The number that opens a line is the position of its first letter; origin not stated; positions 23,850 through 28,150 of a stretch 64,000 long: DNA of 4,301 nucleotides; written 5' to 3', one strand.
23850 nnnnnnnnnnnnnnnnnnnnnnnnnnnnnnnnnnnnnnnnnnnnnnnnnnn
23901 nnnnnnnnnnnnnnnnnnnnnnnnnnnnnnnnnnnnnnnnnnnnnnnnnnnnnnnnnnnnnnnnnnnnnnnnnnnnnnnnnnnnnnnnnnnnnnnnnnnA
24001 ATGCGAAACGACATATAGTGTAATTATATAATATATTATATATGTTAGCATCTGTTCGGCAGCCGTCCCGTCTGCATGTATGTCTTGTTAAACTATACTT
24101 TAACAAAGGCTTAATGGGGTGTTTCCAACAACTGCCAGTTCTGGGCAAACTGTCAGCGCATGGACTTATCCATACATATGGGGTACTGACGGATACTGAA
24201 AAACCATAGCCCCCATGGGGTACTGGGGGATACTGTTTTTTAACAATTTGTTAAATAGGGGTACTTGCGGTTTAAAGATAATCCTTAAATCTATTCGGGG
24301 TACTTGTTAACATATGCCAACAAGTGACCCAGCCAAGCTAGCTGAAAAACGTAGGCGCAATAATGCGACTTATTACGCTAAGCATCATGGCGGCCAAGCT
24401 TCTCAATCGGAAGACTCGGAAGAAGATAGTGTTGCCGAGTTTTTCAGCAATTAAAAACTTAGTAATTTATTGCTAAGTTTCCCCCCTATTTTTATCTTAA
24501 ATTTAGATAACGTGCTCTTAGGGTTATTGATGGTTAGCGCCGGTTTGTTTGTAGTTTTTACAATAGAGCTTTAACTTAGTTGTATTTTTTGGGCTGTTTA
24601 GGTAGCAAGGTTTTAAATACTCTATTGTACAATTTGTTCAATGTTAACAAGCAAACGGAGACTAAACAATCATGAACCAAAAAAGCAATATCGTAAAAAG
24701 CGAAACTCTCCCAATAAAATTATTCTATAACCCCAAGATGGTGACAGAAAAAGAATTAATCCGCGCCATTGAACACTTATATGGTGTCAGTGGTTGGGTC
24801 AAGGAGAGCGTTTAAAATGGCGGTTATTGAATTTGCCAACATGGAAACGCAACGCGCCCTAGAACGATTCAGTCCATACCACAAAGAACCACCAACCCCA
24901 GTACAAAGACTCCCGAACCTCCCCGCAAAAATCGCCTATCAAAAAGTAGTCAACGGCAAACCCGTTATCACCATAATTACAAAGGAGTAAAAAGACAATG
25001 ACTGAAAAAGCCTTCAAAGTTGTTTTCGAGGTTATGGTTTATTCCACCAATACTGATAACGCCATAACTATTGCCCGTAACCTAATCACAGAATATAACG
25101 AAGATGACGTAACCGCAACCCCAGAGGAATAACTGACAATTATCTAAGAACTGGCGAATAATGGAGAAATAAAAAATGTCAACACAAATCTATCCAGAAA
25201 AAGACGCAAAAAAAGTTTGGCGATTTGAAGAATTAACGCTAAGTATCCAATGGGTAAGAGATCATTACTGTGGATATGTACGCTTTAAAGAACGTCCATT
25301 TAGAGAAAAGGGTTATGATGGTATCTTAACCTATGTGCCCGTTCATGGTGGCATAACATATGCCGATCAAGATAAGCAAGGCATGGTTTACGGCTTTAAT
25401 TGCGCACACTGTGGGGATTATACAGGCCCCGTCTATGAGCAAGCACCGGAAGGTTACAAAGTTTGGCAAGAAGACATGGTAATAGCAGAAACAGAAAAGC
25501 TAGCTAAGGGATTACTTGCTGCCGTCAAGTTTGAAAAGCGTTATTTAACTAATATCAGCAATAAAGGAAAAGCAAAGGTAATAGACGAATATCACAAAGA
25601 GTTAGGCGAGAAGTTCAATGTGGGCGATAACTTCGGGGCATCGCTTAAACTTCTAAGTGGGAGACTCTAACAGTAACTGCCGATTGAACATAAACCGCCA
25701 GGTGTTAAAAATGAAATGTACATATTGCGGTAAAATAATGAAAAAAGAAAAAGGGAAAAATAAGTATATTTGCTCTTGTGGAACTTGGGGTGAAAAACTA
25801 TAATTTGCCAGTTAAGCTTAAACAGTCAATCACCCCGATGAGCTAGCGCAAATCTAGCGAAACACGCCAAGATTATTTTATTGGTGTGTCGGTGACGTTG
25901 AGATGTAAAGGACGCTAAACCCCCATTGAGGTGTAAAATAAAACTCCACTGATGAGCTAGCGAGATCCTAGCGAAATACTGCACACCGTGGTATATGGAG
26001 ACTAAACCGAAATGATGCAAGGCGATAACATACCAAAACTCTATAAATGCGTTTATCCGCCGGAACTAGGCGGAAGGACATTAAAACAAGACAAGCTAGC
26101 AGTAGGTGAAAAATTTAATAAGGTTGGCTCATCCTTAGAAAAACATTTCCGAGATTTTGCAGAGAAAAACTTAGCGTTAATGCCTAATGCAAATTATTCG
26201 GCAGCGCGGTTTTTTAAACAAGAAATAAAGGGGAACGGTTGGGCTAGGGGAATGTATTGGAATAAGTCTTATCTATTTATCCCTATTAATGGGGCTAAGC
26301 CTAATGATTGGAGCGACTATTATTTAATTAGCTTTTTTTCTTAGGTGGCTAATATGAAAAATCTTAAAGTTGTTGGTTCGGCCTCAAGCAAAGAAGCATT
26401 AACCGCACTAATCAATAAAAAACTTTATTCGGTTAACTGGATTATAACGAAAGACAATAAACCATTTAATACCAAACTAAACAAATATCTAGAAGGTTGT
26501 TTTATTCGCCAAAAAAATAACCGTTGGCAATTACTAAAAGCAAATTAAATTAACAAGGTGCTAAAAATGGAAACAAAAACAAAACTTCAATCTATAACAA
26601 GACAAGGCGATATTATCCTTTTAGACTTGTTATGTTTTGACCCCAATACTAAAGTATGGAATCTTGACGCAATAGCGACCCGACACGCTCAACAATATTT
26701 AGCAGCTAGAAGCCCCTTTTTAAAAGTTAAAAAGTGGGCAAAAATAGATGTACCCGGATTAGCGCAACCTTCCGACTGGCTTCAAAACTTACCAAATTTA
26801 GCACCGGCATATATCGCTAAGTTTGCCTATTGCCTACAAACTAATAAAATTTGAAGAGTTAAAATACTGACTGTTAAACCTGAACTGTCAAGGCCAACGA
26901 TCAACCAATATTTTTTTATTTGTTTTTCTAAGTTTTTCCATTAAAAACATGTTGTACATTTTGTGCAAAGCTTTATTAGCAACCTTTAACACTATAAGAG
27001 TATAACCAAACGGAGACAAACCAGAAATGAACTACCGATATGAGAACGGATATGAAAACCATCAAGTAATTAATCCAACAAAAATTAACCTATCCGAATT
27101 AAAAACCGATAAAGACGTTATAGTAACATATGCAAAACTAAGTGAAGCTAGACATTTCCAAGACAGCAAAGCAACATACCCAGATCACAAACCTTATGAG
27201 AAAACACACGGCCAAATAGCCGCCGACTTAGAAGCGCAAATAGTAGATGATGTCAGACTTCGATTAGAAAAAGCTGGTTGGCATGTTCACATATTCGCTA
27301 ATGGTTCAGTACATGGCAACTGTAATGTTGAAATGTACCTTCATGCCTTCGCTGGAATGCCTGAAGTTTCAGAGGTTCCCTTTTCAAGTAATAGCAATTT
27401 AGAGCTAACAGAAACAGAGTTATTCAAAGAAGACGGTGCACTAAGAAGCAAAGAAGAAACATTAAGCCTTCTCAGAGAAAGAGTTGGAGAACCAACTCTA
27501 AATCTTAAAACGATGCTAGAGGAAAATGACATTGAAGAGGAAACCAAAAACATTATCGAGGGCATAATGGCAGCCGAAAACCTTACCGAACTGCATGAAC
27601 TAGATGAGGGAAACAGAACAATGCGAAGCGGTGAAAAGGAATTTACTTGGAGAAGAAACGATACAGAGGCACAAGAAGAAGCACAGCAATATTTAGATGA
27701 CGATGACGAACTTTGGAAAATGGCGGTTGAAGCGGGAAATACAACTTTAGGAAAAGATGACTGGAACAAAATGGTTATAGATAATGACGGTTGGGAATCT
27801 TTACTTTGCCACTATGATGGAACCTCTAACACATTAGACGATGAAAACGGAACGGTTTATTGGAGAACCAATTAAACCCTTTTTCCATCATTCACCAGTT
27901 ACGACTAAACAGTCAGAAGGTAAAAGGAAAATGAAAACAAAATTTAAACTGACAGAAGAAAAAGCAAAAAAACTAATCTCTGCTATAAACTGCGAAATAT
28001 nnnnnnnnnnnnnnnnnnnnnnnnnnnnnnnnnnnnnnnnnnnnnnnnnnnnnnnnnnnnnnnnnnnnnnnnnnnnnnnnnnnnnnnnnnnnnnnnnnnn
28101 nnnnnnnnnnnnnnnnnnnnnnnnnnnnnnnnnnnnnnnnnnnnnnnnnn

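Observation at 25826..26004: Tandem pair of type-I hammerhead ribozyme motifs between two plus-strand genes, with complete stem covariation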

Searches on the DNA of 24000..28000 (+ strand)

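Call 5: search_dna_similar(query=window:24000-28000:+, collection=phages, mode=near)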
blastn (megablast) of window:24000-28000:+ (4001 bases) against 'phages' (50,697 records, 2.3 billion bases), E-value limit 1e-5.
No match.

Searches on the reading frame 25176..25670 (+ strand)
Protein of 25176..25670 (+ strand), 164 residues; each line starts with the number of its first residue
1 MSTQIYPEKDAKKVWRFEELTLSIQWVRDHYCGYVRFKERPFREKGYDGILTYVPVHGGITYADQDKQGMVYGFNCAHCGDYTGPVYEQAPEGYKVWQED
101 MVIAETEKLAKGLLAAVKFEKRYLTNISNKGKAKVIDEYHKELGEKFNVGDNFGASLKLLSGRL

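Call 11: search_protein_families(library=pfam, proteins=[window:25176-25670:+], max_evalue=0.01)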
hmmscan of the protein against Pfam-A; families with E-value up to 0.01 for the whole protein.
window:25176-25670:+ (164 aa): 0 families

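Call 12: search_protein_families(library=phrogs, proteins=[window:25176-25670:+], max_evalue=0.001)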
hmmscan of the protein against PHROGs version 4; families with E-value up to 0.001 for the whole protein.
window:25176-25670:+ (164 aa): 1 family
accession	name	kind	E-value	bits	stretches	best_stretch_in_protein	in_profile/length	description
phrog_2164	-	unknown function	5.8e-16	59.7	1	28-119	41-131/135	-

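Call 14: find_related_loci(query=window:25176-25670:+, collection=viral_contigs, flank=3000)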
Query window:25176-25670:+ (164 aa) in viral_contigs; peptide patterns used: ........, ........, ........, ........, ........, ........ (x = any residue, [..] = any of these).
3 stretches matched a pattern; 1 encode a relative of the query (tblastn E <= 1e-3); 1 distinct loci.
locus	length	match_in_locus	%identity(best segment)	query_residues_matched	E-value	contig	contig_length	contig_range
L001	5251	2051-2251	33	27-81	1e-7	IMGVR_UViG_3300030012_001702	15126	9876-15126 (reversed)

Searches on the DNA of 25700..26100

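Call 4: search_rna_families(source=window, start=25700, end=26100, threshold=evalue, max_evalue=10, show_alignments=6)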
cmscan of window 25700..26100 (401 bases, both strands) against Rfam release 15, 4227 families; matches with E-value up to 10: 3.
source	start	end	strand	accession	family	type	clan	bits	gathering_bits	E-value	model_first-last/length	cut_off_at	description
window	25736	25810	+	RF01776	RatA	Gene; antitoxin;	-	18.5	49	9.6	1-91/91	no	RNA anti-toxin A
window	25855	25966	+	RF02276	Hammerhead_II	Gene; ribozyme;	CL00010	17.6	37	0.55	1-66/66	no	Hammerhead ribozyme (type II)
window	25918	26000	+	RF03152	RAGATH-1-hammerhead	Gene; ribozyme;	-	17.2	56.3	2.4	1-77/77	no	RAGATH-1 hammerhead ribozyme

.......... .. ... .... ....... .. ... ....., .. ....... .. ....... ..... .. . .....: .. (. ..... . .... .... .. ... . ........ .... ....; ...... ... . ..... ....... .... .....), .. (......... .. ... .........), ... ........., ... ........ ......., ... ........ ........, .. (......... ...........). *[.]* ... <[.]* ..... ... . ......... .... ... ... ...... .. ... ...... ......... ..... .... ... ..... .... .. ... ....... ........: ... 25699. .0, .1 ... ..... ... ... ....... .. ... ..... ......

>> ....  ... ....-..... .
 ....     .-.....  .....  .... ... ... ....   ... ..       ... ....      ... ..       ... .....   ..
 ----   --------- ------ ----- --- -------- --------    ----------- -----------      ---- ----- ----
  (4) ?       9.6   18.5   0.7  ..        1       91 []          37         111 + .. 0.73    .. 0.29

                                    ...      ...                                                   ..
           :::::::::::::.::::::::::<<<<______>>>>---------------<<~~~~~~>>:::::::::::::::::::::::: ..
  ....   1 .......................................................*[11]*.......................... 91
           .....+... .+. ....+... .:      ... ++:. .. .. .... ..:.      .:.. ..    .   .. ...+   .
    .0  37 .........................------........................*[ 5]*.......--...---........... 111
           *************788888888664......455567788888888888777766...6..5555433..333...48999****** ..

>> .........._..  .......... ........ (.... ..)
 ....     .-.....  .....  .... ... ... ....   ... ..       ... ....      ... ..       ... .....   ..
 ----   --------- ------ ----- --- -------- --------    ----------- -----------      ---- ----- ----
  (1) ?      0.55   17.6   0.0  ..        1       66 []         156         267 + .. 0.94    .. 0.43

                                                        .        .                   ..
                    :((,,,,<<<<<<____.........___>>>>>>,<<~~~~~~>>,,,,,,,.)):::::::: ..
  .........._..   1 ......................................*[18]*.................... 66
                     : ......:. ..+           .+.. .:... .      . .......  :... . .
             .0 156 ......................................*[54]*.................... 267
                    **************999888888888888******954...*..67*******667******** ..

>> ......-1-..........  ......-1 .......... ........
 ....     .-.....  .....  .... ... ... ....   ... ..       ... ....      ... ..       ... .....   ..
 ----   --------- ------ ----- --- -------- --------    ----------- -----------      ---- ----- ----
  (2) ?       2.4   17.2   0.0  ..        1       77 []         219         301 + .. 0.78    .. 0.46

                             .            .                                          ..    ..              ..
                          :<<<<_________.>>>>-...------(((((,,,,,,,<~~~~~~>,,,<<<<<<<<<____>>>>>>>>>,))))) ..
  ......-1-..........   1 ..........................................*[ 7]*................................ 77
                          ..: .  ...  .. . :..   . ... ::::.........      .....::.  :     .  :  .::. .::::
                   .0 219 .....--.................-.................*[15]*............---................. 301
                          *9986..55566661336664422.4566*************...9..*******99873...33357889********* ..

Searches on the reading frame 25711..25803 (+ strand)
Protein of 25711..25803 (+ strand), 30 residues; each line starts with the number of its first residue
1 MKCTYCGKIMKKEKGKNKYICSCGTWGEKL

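Call 95: search_protein_families(library=pfam, proteins=[window:25711-25803:+], max_evalue=0.1)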
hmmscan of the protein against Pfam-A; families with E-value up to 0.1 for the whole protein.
window:25711-25803:+ (30 aa): 0 families

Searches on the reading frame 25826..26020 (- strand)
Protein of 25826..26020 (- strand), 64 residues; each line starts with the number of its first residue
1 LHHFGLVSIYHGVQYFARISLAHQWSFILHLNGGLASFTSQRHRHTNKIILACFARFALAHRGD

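Call 95: search_protein_families(library=pfam, proteins=[window:25826-26020:-], max_evalue=0.1)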
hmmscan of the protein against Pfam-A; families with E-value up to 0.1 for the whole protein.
window:25826-26020:- (64 aa): 0 families

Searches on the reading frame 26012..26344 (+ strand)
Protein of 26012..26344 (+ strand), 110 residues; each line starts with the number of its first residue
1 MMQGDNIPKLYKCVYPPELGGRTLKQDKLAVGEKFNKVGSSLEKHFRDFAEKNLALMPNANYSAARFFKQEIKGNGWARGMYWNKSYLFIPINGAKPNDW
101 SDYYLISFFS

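Call 11: search_protein_families(library=pfam, proteins=[window:26012-26344:+], max_evalue=0.01)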
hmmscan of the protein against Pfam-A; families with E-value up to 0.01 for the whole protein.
window:26012-26344:+ (110 aa): 0 families

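Call 12: search_protein_families(library=phrogs, proteins=[window:26012-26344:+], max_evalue=0.001)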
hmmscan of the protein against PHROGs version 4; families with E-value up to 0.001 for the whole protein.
window:26012-26344:+ (110 aa): 0 families

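Call 13: find_related_loci(query=window:26012-26344:+, collection=viral_contigs, flank=3000)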
Query window:26012-26344:+ (110 aa) in viral_contigs; peptide patterns used: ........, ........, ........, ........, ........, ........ (x = any residue, [..] = any of these).
9 stretches matched a pattern, but none encodes a relative of the query by tblastn (E <= 1e-3).

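Call 16: find_encoding_contigs(protein=window:26012-26344:+, flank=5000, max_places=10)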
Protein window:26012-26344:+ (110 aa): 4 contigs read that carry it; 1 place shown.
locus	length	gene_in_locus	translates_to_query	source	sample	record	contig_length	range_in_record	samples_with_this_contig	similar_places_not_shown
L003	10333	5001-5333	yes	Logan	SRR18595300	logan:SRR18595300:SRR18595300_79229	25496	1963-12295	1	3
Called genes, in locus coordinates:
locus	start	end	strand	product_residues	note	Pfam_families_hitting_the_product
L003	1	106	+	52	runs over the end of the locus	-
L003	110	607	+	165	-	-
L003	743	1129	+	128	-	-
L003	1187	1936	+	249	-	PF00589:Phage_integrase (weak)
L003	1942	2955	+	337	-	-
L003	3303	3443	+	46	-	-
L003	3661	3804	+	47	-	-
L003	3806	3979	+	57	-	-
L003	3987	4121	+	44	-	-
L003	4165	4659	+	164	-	-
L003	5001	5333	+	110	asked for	-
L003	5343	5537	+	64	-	-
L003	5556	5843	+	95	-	-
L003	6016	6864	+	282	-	-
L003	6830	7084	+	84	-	-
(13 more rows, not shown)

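Call 18: find_homologous_proteins(query=window:26012-26344:+, max_evalue=0.001)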
Query window:26012-26344:+ (110 aa): 3 proteins with E <= 0.001 among 4 candidates.
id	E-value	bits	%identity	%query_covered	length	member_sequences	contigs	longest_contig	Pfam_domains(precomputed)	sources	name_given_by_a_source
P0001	9.2e-71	253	100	100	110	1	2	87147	-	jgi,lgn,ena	jgi:hypothetical protein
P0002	5.0e-59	215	85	100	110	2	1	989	-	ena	-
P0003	2.4e-21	94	50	98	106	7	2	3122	-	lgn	-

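Call 19: find_encoding_contigs(protein=P0002, flank=5000)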
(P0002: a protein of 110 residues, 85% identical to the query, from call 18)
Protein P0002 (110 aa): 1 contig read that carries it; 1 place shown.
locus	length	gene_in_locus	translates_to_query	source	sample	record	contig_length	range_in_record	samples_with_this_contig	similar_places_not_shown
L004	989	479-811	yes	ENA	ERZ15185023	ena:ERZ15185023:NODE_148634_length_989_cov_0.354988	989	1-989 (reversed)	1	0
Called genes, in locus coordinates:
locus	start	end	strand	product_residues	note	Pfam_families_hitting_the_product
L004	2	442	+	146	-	?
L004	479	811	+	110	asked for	-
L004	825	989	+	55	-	?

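Call 20: find_encoding_contigs(protein=P0003, flank=5000)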
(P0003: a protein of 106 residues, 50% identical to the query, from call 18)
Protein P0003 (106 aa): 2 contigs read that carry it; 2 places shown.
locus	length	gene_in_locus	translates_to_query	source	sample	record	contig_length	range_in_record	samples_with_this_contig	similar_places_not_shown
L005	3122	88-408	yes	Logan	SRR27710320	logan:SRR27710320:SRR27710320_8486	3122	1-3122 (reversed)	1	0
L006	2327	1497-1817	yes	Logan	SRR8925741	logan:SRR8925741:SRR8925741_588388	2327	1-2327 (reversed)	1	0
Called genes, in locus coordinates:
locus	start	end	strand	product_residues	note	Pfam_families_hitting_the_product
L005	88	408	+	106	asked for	-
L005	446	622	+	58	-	-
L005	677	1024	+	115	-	-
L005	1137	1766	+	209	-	-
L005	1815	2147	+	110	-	-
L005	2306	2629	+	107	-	-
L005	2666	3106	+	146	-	-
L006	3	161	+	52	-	?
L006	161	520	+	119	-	-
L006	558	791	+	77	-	-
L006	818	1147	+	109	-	-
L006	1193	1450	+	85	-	-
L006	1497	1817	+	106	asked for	-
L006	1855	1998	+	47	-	-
